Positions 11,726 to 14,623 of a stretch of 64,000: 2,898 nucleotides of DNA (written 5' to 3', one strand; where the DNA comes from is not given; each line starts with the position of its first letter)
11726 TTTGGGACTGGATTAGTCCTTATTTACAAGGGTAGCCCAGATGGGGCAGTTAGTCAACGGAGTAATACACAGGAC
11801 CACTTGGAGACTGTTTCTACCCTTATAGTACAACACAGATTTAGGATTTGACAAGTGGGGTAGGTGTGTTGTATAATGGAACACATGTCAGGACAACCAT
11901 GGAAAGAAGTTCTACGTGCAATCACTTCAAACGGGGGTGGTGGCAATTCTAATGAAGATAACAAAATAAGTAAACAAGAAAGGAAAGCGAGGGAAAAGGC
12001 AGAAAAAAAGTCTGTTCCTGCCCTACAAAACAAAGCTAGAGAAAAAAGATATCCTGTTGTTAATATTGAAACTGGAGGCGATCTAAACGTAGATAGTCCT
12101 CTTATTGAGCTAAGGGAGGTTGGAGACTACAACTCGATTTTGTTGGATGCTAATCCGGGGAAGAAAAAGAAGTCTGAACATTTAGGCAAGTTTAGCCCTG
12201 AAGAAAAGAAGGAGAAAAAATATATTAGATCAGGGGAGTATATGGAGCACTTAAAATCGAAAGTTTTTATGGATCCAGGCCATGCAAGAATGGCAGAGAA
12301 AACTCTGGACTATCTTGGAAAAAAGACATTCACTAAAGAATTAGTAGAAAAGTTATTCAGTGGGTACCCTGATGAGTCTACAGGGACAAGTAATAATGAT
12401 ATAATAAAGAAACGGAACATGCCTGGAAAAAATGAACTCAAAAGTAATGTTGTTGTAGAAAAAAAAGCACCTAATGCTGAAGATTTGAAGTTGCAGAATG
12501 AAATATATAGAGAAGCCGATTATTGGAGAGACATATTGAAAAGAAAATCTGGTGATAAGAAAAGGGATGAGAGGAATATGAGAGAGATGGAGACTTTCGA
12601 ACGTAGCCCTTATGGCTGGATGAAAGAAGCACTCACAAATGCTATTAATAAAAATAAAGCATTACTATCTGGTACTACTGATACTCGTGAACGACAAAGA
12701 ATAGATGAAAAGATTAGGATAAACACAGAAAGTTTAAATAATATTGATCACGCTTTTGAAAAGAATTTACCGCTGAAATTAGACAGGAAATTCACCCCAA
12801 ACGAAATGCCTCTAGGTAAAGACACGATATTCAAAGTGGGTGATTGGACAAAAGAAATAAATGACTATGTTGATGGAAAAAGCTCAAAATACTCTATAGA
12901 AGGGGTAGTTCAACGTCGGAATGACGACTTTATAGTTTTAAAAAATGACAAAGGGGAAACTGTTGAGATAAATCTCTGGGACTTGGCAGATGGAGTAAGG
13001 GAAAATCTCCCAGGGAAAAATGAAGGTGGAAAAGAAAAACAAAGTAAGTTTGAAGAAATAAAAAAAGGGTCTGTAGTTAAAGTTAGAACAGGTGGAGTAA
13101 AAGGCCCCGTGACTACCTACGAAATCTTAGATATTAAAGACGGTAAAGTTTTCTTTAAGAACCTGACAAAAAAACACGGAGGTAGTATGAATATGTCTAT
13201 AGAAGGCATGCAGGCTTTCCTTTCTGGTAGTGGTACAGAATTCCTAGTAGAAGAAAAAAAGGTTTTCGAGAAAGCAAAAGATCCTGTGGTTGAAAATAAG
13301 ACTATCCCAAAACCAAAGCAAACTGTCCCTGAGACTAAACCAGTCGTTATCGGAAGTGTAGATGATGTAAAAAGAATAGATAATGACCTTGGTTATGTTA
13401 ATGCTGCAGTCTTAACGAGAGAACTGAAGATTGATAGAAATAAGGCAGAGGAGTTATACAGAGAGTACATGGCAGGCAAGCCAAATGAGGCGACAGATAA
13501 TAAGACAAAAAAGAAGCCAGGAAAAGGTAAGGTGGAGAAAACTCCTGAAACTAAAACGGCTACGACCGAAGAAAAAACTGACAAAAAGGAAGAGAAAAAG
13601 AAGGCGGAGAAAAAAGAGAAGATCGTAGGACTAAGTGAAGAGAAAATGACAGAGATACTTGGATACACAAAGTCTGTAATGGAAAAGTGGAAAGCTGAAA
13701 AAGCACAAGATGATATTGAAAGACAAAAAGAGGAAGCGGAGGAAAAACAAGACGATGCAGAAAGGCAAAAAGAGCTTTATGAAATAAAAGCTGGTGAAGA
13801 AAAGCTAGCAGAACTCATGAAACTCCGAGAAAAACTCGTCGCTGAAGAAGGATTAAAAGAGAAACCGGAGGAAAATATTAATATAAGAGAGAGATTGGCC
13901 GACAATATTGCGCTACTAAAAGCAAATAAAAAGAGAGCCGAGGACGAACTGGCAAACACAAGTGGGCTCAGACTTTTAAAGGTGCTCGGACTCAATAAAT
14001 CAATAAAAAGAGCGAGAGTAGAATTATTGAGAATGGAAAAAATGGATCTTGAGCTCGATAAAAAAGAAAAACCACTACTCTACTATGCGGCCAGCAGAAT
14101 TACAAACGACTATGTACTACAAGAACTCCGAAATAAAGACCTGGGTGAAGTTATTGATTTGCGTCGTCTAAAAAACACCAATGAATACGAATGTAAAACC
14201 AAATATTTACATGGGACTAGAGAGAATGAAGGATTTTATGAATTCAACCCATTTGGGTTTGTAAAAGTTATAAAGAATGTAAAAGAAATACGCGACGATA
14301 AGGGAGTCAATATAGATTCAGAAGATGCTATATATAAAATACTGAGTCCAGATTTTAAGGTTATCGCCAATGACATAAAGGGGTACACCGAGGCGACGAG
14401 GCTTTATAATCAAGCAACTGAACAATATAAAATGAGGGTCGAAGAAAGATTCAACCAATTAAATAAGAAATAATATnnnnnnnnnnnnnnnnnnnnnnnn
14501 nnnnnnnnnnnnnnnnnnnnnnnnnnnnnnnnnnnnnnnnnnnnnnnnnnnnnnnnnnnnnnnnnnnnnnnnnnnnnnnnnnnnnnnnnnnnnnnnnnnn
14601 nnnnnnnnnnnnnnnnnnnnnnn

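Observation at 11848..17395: Operon of two giant, extremely charged hypothetical proteins (≈860 and 972 aa) behind a textbook promoter, followed by a small DUF5663-type protein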

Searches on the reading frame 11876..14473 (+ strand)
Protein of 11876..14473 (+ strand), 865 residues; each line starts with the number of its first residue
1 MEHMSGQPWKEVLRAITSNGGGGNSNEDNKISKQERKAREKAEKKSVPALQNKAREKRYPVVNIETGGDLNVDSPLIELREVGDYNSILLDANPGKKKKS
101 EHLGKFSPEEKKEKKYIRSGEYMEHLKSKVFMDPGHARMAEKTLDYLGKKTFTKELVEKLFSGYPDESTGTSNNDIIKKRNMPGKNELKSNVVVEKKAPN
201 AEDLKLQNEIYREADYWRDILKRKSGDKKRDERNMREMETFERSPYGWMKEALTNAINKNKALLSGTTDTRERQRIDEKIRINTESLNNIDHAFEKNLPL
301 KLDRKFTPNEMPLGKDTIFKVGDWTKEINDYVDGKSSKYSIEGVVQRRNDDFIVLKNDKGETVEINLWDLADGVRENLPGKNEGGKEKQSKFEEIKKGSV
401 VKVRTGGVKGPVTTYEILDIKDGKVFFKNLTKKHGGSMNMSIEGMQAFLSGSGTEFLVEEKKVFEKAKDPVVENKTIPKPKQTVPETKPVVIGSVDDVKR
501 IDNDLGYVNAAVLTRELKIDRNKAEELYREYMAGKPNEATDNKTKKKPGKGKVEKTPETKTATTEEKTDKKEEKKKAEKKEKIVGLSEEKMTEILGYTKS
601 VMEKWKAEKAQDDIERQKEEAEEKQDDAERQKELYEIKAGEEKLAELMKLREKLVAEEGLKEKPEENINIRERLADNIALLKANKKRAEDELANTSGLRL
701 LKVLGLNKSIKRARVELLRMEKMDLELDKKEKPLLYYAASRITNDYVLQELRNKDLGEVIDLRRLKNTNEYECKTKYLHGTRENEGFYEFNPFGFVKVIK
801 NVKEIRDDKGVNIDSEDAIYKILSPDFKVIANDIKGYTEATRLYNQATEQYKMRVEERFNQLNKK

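Call 5: search_protein_families(library=pfam, proteins=[window:11876-14473:+], max_evalue=1)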
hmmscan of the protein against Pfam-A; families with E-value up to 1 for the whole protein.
window:11876-14473:+ (865 aa): 1 family
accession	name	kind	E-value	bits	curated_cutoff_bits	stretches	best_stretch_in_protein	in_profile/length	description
PF00932.25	LTD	-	0.0036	18.1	34.3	1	328-409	10-73/109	Lamin Tail Domain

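Call 6: search_protein_families(library=ncbifam, proteins=[window:11876-14473:+], max_evalue=1)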
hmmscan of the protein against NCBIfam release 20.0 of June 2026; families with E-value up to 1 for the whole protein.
window:11876-14473:+ (865 aa): 0 families

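Call 7: search_protein_families(library=phrogs, proteins=[window:11876-14473:+], max_evalue=1)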
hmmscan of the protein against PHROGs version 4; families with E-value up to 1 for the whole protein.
window:11876-14473:+ (865 aa): 1 family
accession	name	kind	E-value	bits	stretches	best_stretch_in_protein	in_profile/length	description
phrog_29069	-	unknown function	0.13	13.1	1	409-435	10-36/55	-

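Call 10: find_homologous_proteins(query=window:11885-14473:+)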
Query window:11885-14473:+ (862 aa): 1 proteins with E <= 0.001 among 8000 candidates.
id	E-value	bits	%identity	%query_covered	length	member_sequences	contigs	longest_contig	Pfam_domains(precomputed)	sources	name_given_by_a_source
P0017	0.0e+0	1867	100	100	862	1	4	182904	-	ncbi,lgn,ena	ncbi:MAG: hypothetical protein AAB477_00200 [Patescibacteria group bacterium]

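Call 28: search_protein_representatives(protein=window:11885-14473:+)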
Query: 862 residues. Proteins with E-value up to 0.001 (for the whole library): 87; up to 1e-10: 70; up to 1e-30: 14. The best 87 are listed.
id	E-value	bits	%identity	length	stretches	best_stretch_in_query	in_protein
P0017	0.0e+00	1866.7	100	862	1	1-862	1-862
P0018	1.3e-69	252.2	37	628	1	9-578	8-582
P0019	3.0e-56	208.0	34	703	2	579-860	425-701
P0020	1.6e-48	182.4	35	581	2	182-536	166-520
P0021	5.4e-47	177.3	34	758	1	54-686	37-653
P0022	1.5e-44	169.3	41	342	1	576-861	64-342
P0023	1.4e-43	166.1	39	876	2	197-462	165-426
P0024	4.4e-42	161.1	33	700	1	32-587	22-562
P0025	7.2e-41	157.1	36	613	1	167-488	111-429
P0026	5.1e-40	154.3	41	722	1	197-464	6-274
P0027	2.3e-39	152.1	36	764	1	198-650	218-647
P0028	9.6e-36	140.1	40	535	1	197-463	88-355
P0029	1.2e-33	133.3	35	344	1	114-364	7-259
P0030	2.5e-31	125.6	70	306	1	532-661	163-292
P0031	1.8e-29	119.4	32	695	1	166-476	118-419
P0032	2.1e-29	119.2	47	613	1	710-860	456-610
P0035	4.3e-27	111.5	39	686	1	688-861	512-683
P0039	1.7e-25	106.3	44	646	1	712-860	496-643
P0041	6.3e-25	104.4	46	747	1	715-857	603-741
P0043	8.0e-25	104.0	45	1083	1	722-862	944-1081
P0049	7.8e-23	97.4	44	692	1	717-861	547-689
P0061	9.9e-20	87.2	35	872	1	634-862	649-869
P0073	4.4e-16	75.1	40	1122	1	708-859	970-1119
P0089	3.3e-09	52.4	26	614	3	134-305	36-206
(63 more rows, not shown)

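Call 65: search_protein_families(library=pfam, proteins=[P0073, P0043, P0061, P0023, P0026, P0041, P0035, P0049, P0039, P0032], max_evalue=0.01)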
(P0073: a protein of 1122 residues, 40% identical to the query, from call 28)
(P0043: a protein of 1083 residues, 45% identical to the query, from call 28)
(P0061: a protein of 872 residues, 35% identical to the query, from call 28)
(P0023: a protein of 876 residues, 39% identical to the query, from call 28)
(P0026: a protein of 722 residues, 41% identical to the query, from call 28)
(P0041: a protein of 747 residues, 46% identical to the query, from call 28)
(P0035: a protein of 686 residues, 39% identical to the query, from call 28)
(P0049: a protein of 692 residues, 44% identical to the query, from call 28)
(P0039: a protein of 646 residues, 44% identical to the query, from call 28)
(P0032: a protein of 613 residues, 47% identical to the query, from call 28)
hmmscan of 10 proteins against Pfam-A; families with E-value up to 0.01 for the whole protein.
P0073 (1122 aa): 3 families
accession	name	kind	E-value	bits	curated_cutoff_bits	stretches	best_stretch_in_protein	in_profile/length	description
PF00481.26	PP2C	-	1.5e-12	48.2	20.3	1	42-168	25-139/255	Protein phosphatase 2C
PF13672.11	PP2C_2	-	3.7e-08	33.6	24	1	40-238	11-182/209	Protein phosphatase 2C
PF07228.17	SpoIIE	-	0.0001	22.7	25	1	203-287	105-191/192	Stage II sporulation protein E (SpoIIE)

P0043 (1083 aa): 1 family
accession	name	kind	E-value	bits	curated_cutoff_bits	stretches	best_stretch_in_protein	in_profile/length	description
PF09632.15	Rac1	-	0.0061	16.2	25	0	877-943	49-113/297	Rac1-binding domain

P0061 (872 aa): 0 families

P0023 (876 aa): 0 families

P0026 (722 aa): 1 family
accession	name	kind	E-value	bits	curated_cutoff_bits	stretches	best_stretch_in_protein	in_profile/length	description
PF01828.24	Peptidase_A4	-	0.0094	15.9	22.3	0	230-285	107-159/206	Peptidase A4 family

P0041 (747 aa): 0 families

P0035 (686 aa): 0 families

P0049 (692 aa): 0 families

P0039 (646 aa): 0 families

P0032 (613 aa): 0 families

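Call 70: find_encoding_contigs(protein=P0017, flank=6000, max_places=6)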
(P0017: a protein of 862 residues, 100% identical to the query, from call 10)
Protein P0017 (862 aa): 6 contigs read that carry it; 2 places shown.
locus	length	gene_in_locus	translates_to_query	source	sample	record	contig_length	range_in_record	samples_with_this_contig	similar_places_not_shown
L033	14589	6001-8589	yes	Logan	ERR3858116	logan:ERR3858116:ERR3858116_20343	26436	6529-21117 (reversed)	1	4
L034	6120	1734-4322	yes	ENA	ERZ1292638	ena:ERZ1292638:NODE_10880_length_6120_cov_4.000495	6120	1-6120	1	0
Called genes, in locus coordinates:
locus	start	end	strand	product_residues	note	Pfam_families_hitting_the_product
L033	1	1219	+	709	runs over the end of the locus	PF01138:RNase_PH, PF00013:KH_1, PF22675:KH-I_KHDC4-BBP (weak), PF00575:S1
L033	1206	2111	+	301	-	-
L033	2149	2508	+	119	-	PF01258:zf-dskA_traR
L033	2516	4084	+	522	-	PF13541:ChlI, PF00493:MCM (weak), PF01078:Mg_chelatase, PF07728:AAA_5, PF13335:Mg_chelatase_C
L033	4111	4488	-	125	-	PF01471:PG_binding_1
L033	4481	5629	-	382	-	PF01476:LysM, PF01551:Peptidase_M23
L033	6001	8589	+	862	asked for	-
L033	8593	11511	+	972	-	-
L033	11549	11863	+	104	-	PF18908:DUF5663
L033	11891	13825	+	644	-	PF00580:UvrD-helicase, PF13245:AAA_19, PF13604:AAA_30 (faint), PF01443:Viral_helicase1 (faint), PF13087:AAA_12 (faint), PF13361:UvrD_C, PF13538:UvrD_C_2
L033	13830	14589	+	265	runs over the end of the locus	PF00398:RrnaAD, PF01135:PCMT (weak)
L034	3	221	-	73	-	?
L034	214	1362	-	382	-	PF01476:LysM, PF01551:Peptidase_M23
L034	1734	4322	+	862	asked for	-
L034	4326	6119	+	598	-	?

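Call 93: search_protein_families(library=padloc, proteins=[window:11885-14473:+], max_evalue=0.1)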
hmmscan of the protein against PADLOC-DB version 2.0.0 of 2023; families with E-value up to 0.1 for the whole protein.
window:11885-14473:+ (862 aa): 1 family
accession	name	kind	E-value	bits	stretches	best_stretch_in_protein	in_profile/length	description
PDLC02540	PglX|PglXI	-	0.023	13.3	0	705-742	50-87/106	PglX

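Call 100: list_cluster_members(proteins=[window:11885-14473:+, window:14477-17395:+, window:17433-17747:+])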
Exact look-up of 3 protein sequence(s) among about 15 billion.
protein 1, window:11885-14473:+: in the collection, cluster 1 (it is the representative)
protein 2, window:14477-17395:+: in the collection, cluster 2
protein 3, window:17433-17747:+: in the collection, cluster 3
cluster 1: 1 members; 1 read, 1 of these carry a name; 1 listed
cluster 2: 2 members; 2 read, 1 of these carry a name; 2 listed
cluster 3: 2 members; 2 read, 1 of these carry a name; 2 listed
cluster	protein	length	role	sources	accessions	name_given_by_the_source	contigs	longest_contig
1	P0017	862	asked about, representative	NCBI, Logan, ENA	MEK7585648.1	MAG: hypothetical protein AAB477_00200 [Patescibacteria group bacterium]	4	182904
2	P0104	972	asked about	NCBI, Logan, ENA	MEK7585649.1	MAG: hypothetical protein AAB477_00205 [Patescibacteria group bacterium]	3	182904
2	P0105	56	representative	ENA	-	-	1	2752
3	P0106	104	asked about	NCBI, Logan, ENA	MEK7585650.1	MAG: hypothetical protein AAB477_00210 [Patescibacteria group bacterium]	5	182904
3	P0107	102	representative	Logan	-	-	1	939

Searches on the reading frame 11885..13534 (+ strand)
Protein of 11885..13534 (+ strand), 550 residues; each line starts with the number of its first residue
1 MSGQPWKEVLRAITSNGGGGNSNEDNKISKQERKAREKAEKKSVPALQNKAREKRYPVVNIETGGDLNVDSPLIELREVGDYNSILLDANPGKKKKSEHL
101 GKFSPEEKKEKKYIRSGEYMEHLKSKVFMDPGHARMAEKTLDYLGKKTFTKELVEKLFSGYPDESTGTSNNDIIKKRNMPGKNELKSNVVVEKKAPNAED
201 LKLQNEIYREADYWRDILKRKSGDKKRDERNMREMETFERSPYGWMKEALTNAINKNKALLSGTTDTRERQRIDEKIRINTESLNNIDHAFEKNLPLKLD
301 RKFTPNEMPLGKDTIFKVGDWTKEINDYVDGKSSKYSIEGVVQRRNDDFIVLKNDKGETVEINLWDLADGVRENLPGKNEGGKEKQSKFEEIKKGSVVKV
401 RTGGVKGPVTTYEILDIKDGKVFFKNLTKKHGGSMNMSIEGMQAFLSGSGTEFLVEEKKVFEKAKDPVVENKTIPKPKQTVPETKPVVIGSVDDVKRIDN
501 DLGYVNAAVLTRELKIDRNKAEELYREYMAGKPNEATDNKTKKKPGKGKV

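Call 45: search_protein_families(library=pfam, alignment_id=A4, max_evalue=0.05)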
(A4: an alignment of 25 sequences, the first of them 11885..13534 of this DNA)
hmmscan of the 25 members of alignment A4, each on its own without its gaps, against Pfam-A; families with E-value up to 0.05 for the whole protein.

A. member 1, window:11885-13534:+ (550 aa): 1 family
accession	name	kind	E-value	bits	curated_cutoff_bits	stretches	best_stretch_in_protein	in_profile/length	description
PF00932.25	LTD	-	0.0023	18.7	34.3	1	325-406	10-73/109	Lamin Tail Domain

B. families by the number of members that match (of 25 scanned): 8 families
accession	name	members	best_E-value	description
PF17294.7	Lipoprotein_22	1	0.0022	Uncharacterised lipoprotein family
PF00932.25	LTD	1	0.0023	Lamin Tail Domain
PF01828.24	Peptidase_A4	1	0.0094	Peptidase A4 family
PF11801.13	Tom37_C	1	0.011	Tom37 C-terminal domain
PF02183.23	HALZ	1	0.019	Homeobox associated leucine zipper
PF18149.6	Helicase_PWI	1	0.027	N-terminal helicase PWI domain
PF22045.1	CmlS_C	1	0.035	Chloramphenicol halogenase CmlS C-terminal domain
PF25378.1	PUA_NSUN2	1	0.036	NSUN2 PUA domain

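Call 46: search_solved_structures(query=A4, max_evalue=1)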
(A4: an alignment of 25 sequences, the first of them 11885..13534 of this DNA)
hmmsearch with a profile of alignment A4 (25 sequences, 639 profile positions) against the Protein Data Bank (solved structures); distinct sequences matched with E-value up to 1: 4.
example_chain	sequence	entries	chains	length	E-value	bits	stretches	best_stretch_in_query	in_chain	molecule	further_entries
5owo_A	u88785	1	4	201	0.14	14.1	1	385-446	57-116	Cytoplasmic dynein 1 heavy chain 1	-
6xy6_C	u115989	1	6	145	0.27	13.2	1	99-185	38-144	anti-apoptotic membrane protein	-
6xy4_A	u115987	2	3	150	0.36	12.8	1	99-185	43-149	anti-apoptotic membrane protein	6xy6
6s18_A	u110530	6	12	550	0.41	12.6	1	483-612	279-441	Aromatic acid chemoreceptor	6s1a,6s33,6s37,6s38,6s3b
